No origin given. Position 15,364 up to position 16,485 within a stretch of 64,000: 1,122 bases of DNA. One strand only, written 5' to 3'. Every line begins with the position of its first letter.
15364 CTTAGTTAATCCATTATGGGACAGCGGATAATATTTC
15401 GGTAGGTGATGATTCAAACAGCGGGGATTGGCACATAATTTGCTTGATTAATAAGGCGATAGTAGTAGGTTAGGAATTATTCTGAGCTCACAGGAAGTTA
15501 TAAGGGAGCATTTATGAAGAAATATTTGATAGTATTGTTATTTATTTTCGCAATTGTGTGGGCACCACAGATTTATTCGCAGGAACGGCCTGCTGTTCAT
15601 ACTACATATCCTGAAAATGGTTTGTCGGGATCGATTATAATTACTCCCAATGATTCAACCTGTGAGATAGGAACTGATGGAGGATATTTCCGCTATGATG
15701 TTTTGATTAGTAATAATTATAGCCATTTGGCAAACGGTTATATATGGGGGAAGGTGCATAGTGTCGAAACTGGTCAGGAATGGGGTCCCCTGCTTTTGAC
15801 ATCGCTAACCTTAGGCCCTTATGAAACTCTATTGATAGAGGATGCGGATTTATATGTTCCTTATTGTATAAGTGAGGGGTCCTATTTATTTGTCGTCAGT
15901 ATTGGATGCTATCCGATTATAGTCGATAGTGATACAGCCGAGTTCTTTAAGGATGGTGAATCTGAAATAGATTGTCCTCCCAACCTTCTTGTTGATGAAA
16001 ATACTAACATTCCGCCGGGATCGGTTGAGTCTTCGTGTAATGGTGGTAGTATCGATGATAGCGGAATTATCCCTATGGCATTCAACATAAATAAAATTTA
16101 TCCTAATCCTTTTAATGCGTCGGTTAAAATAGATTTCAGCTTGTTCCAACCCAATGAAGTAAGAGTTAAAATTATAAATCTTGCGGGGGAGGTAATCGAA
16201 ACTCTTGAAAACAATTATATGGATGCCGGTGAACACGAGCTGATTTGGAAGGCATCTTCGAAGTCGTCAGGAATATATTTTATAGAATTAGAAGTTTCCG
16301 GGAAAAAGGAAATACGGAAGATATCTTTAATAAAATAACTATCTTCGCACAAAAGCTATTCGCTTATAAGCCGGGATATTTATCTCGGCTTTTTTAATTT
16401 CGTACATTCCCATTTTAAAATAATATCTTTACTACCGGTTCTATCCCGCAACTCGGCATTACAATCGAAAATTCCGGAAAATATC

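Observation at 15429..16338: Perfect sigma-54 consensus upstream of a T9SS-sorted cargo protein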

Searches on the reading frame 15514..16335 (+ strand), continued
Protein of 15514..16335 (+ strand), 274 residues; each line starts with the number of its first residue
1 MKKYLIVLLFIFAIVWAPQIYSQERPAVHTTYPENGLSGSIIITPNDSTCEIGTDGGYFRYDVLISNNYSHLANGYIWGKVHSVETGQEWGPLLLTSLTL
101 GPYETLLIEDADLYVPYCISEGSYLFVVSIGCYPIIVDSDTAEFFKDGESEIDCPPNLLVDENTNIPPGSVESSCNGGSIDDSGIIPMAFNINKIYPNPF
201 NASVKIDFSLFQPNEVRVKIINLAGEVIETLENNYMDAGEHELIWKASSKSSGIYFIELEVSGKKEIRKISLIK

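Call 55: search_protein_families(library=ncbifam, proteins=[window:15514-16335:+], max_evalue=0.001)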
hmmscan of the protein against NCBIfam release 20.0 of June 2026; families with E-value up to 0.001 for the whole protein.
window:15514-16335:+ (274 aa): 4 families
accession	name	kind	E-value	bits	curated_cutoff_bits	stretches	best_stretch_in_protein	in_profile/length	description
NF052323.1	T9SSA_dep_M6i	equivalog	9.8e-11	40.3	600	1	196-268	961-1035/1043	T9SS-dependent M6-like inactivated metalloprotease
TIGR04183.1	Por_Secre_tail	domain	5.4e-09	35.9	23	1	195-270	1-69/72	T9SS type A sorting domain-containing protein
NF038113.1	T9SSA_dep_M36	equivalog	1.7e-06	26.5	885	1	191-270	791-866/869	T9SS-dependent M36 family metallopeptidase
NF033707.1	T9SS_sortase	equivalog_domain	1.6e-05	22.7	420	1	194-266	1000-1082/1095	type IX secretion system sortase PorU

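Call 78: fold_search(model_id=the predicted structure, library=pdb)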
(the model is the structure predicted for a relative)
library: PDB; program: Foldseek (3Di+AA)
matches with E <= 10: 1987; with E <= 0.001: 399
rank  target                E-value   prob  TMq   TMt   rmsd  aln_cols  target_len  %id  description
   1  4be6_A                3.0e-11  1.00  0.32  0.38  20.6       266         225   11  V. cholera biofilm scaffolding protein RbmA (released 2013-12-18)
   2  4kkp_B                1.4e-10  1.00  0.31  0.35  19.9       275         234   14  Crystal structure of Vibrio cholerae RbmA (crystal form 2) (released 2013-05-22)
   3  4kkr_A                1.4e-10  1.00  0.30  0.36  19.9       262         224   12  Crystal structure of Vibrio cholerae RbmA (crystal form 3) (released 2013-05-22)
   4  4kkp_A                2.0e-10  1.00  0.29  0.34  19.9       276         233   13  Crystal structure of Vibrio cholerae RbmA (crystal form 2) (released 2013-05-22)
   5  4be5_A                3.0e-10  1.00  0.30  0.36  19.8       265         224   12  V. cholera biofilm scaffolding protein RbmA (released 2013-12-18)
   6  4kkq_B                3.3e-10  1.00  0.31  0.36  19.9       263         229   12  Crystal structure of Vibrio cholerae RbmA (crystal form 1) (released 2013-05-22)
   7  4kkq_A                4.1e-10  1.00  0.30  0.36  19.6       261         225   13  Crystal structure of Vibrio cholerae RbmA (crystal form 1) (released 2013-05-22)
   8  5g50_B                5.9e-09  1.00  0.28  0.33  20.6       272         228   12  Vibrio cholerae scaffolding protein RbmA in complex with magnesium. (released 2017-11-29)
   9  7uzs                  2.1e-08  1.00  0.26  0.12  18.7       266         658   10  Protein 4.2 (local refinement from consensus reconstruction of ankyrin complex classes) (released 2022-07-20)
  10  8csw                  3.3e-08  1.00  0.26  0.12  18.7       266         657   10  Local refinement of protein 4.2 in Class 2 of erythrocyte ankyrin-1 complex (released 2022-07-20)
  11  8jmw_A                4.3e-08  1.00  0.27  0.15  20.0       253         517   10  Fibril form of serine peptidase Vpr (released 2023-12-06)
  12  1ggu_B                7.6e-08  1.00  0.27  0.12  21.0       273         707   11  HUMAN FACTOR XIII WITH CALCIUM BOUND IN THE ION SITE (released 1999-09-16)
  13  1l9m_B                8.5e-08  1.00  0.27  0.12  21.0       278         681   10  Three-dimensional structure of the human transglutaminase 3 enzyme: binding of calcium ions change structure for activ (released 2002-05-29)
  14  1xf1_A                9.5e-08  1.00  0.26  0.09  27.9       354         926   10  Structure of C5a peptidase- a key virulence factor from Streptococcus (released 2005-11-22)
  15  7yzx_A                1.7e-07  1.00  0.26  0.09  27.3       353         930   10  ScpA from Streptococcus pyogenes, D783A mutant. (released 2022-08-31)
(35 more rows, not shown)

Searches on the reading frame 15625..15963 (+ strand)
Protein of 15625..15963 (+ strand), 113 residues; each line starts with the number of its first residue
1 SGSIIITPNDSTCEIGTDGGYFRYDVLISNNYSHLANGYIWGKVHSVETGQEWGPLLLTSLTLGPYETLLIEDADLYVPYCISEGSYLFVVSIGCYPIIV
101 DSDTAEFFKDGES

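Call 27: find_homologous_proteins(query=A2, max_evalue=0.001)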
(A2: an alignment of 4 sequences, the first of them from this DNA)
Query A2 (4 sequences) (113 aa, profile of the alignment): 1 proteins with E <= 0.001 among 234 candidates.
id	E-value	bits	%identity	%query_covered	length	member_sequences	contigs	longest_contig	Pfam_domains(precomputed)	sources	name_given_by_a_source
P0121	4.8e-5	41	26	38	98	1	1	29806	-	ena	-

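Call 36: search_protein_representatives(alignment_id=A2)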
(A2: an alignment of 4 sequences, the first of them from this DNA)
Query: 4 sequences, 114 profile positions. Proteins with E-value up to 0.001 (for the whole library): 3557; up to 1e-10: 2085; up to 1e-30: 33. The best 150 are listed.
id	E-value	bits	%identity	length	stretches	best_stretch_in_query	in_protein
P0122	5.9e-65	232.6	-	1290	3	5-111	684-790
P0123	1.3e-53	196.1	-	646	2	5-110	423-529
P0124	2.5e-48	179.0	-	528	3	3-111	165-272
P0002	2.1e-46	172.9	-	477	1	1-113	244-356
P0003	2.4e-46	172.6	-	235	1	1-113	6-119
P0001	1.6e-40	153.9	-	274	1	3-113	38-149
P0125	7.4e-38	145.3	-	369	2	4-109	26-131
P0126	8.6e-38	145.1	-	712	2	4-112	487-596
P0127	5.3e-37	142.5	-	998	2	5-112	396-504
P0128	1.9e-35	137.5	-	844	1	3-112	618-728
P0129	3.1e-35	136.8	-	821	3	20-108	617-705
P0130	7.0e-34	132.5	-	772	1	5-113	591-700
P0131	1.1e-33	131.8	-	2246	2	1-108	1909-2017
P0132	1.5e-33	131.4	-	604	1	3-113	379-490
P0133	3.4e-33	130.3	-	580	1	4-113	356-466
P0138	5.8e-32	126.3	-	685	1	3-112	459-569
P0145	3.6e-31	123.8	-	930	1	3-112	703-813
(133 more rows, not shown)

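Call 37: search_protein_families(library=pfam, proteins=[P0122, P0123, P0124, P0126, P0128, P0130, P0132, P0133, P0138, P0145], max_evalue=0.001)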
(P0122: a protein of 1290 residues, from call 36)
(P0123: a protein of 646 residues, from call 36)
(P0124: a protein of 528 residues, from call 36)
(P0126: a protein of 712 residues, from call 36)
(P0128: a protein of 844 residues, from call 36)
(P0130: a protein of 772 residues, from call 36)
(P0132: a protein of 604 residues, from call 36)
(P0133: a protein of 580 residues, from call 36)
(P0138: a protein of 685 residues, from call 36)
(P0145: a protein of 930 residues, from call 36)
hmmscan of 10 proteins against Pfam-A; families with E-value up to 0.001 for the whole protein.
P0122 (1290 aa): 3 families
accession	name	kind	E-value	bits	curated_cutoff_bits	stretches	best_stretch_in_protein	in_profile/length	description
PF18962.6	Por_Secre_tail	-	8.9e-08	32.8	27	1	1213-1285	3-72/75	Secretion system C-terminal sorting domain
PF21959.2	DUF6923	-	7e-05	23.2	27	0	208-241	141-169/234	Repeat of unknown function (DUF6923)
PF13860.13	FlgD_ig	-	9.6e-05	22.7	27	0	1224-1274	16-72/79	FlgD Ig-like domain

P0123 (646 aa): 2 families
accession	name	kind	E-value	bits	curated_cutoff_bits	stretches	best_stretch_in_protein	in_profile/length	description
PF18962.6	Por_Secre_tail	-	4.5e-06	27.3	27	1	567-642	1-73/75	Secretion system C-terminal sorting domain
PF13860.13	FlgD_ig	-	0.00039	20.8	27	0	583-632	20-74/79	FlgD Ig-like domain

P0124 (528 aa): 3 families
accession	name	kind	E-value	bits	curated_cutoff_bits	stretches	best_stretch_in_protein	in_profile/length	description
PF22021.2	RbmA-like_FnIII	-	1.2e-11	44.9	27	0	42-116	15-95/111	RbmA-like, FnIII domain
PF18962.6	Por_Secre_tail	-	1.8e-10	41.4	27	1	449-521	1-70/75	Secretion system C-terminal sorting domain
PF13860.13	FlgD_ig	-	5e-06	26.8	27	1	458-515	12-75/79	FlgD Ig-like domain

P0126 (712 aa): 3 families
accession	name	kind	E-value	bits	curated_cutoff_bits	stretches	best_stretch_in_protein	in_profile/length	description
PF13435.11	Cytochrome_C554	-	3.6e-09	37.9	20.8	1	129-172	44-84/84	Cytochrome c554 and c-prime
PF18962.6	Por_Secre_tail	-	6.2e-09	36.5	27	1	634-708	2-73/75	Secretion system C-terminal sorting domain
PF14522.11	Cytochrome_C7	-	6.4e-06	26.3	24.8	0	132-195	12-66/67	Cytochrome c7 and related cytochrome c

P0128 (844 aa): 6 families
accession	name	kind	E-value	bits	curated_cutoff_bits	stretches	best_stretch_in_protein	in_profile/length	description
PF08309.17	LVIVD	-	2.5e-137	446.5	20.2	12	45-80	5-42/42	LVIVD repeat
PF18962.6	Por_Secre_tail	-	2.8e-10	40.8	27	1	766-841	2-74/75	Secretion system C-terminal sorting domain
PF09826.15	Beta_propel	-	1e-08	35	22.4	0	140-183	89-130/495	Beta propeller domain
PF21544.3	PorZ_N_b_propeller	-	7.2e-06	26.8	27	0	510-567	83-137/154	TSS9, PorZ, N-terminal beta-propeller domain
PF13860.13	FlgD_ig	-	9.8e-06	25.9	27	1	773-831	9-75/79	FlgD Ig-like domain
PF05694.17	SBP56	-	4.7e-05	22.8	34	0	131-167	313-350/453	56kDa selenium binding protein (SBP56)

P0130 (772 aa): 0 families

P0132 (604 aa): 2 families
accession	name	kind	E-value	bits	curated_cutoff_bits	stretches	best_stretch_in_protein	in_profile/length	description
PF18962.6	Por_Secre_tail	-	7.7e-11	42.6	27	1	525-600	1-73/75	Secretion system C-terminal sorting domain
PF13860.13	FlgD_ig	-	3.4e-05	24.2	27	1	534-591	12-75/79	FlgD Ig-like domain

P0133 (580 aa): 5 families
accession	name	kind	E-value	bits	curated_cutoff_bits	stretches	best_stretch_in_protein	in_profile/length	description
PF00963.24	Cohesin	-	7.4e-11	42.8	24.1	1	11-143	1-139/139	Cohesin domain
PF18962.6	Por_Secre_tail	-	4.8e-09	36.8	27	1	502-576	2-73/75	Secretion system C-terminal sorting domain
PF22544.2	HYDIN_VesB_CFA65-like_Ig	-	2.2e-07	31.5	25.5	1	159-246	11-98/100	HYDIN/CFA65/VesB-like, Ig-like domain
PF19190.6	BACON_2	-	5.7e-07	29.8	25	1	151-234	2-84/94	Viral BACON domain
PF13860.13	FlgD_ig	-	2.3e-05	24.7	27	1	512-567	14-75/79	FlgD Ig-like domain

P0138 (685 aa): 4 families
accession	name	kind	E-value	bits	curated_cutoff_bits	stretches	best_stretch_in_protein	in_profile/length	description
PF13229.12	Beta_helix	-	1.2e-20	74.2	25.9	3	166-280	43-146/158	Right handed beta helix region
PF18962.6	Por_Secre_tail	-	9.3e-08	32.7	27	1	608-681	3-73/75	Secretion system C-terminal sorting domain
PF05048.19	NosD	-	8.9e-07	29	23.6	1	167-346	15-169/212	Periplasmic copper-binding protein (NosD)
PF13860.13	FlgD_ig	-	2.4e-05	24.7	27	1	623-659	21-60/79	FlgD Ig-like domain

P0145 (930 aa): 3 families
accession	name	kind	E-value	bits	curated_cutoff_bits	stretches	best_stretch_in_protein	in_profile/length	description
PF18962.6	Por_Secre_tail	-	3.3e-08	34.2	27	1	852-926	2-73/75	Secretion system C-terminal sorting domain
PF13860.13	FlgD_ig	-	7.4e-05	23.1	27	1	861-917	13-75/79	FlgD Ig-like domain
PF00082.27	Peptidase_S8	-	0.00023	21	21.8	1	393-550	143-288/288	Subtilase family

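Call 40: predict_structure(alignment_id=A2)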
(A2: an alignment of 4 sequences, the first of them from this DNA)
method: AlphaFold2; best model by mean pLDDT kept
length: 113 residues; sequences in the alignment: 4
mean_pLDDT: 90.6   pTM: 0.79
mean pLDDT of the five models: 90.6, 88.5, 53.1, 50.5, 49.4
residues with pLDDT >= 90: 76; 70-90: 33; 50-70: 4; < 50: 0
segments of 3 or more residues with pLDDT < 50: none
pLDDT, mean of each block of 10 residues (from residue 1): 91 80 94 94 93 89 96 89 91 94 93 62
secondary structure, 60 per line:
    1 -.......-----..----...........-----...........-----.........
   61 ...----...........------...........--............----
elements in order: E2-8 E20-30 E36-46 E52-63 E68-78 E85-95 E98-109

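Call 46: fold_search(model_id=the predicted structure, library=pdb)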
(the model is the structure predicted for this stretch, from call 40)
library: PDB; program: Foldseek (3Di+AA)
matches with E <= 10: 1802; with E <= 0.001: 33
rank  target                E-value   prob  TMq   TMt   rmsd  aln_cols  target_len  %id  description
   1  4kkp_A                3.3e-05  1.00  0.68  0.36   4.8       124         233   17  Crystal structure of Vibrio cholerae RbmA (crystal form 2) (released 2013-05-22)
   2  4kkp_B                3.5e-05  1.00  0.67  0.36   5.2       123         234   17  Crystal structure of Vibrio cholerae RbmA (crystal form 2) (released 2013-05-22)
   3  4be6_A                4.1e-05  1.00  0.72  0.39   3.7       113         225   16  V. cholera biofilm scaffolding protein RbmA (released 2013-12-18)
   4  4kkr_A                4.5e-05  1.00  0.66  0.37   4.6       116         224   17  Crystal structure of Vibrio cholerae RbmA (crystal form 3) (released 2013-05-22)
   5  4kkq_A                7.6e-05  1.00  0.73  0.40   3.0       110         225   14  Crystal structure of Vibrio cholerae RbmA (crystal form 1) (released 2013-05-22)
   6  4kkq_B                1.5e-04  1.00  0.70  0.38   4.1       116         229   17  Crystal structure of Vibrio cholerae RbmA (crystal form 1) (released 2013-05-22)
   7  8xrv_E                1.5e-04  1.00  0.69  0.12   4.0       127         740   17  The crystal structure of a GH3 enzyme CcBgl3B with glucose (released 2024-04-10)
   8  8xrt_A                1.6e-04  1.00  0.63  0.12   4.5       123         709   17  The crystal structure of a GH3 enzyme CcBgl3B (released 2024-04-10)
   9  4be5_A                2.0e-04  1.00  0.71  0.39   3.0       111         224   14  V. cholera biofilm scaffolding protein RbmA (released 2013-12-18)
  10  8xrt_B                2.0e-04  1.00  0.72  0.13   3.7       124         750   16  The crystal structure of a GH3 enzyme CcBgl3B (released 2024-04-10)
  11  5g50_B                2.2e-04  1.00  0.67  0.36   3.1       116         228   14  Vibrio cholerae scaffolding protein RbmA in complex with magnesium. (released 2017-11-29)
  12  8xrt_F                2.2e-04  1.00  0.64  0.12   4.5       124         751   17  The crystal structure of a GH3 enzyme CcBgl3B (released 2024-04-10)
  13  8xrt_E                3.3e-04  1.00  0.72  0.13   3.7       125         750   16  The crystal structure of a GH3 enzyme CcBgl3B (released 2024-04-10)
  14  8xrx_B                3.7e-04  1.00  0.69  0.12   4.0       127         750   17  The crystal structure of a GH3 enzyme CcBgl3B with glucose and gentiobiose (released 2024-04-10)
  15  8xrv_F                3.8e-04  1.00  0.63  0.12   4.5       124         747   18  The crystal structure of a GH3 enzyme CcBgl3B with glucose (released 2024-04-10)
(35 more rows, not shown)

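Call 73: search_protein_families(library=pfam, proteins=[window:15625-15963:+], max_evalue=10)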
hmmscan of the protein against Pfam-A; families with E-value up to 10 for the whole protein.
seq(113 aa): 0 families
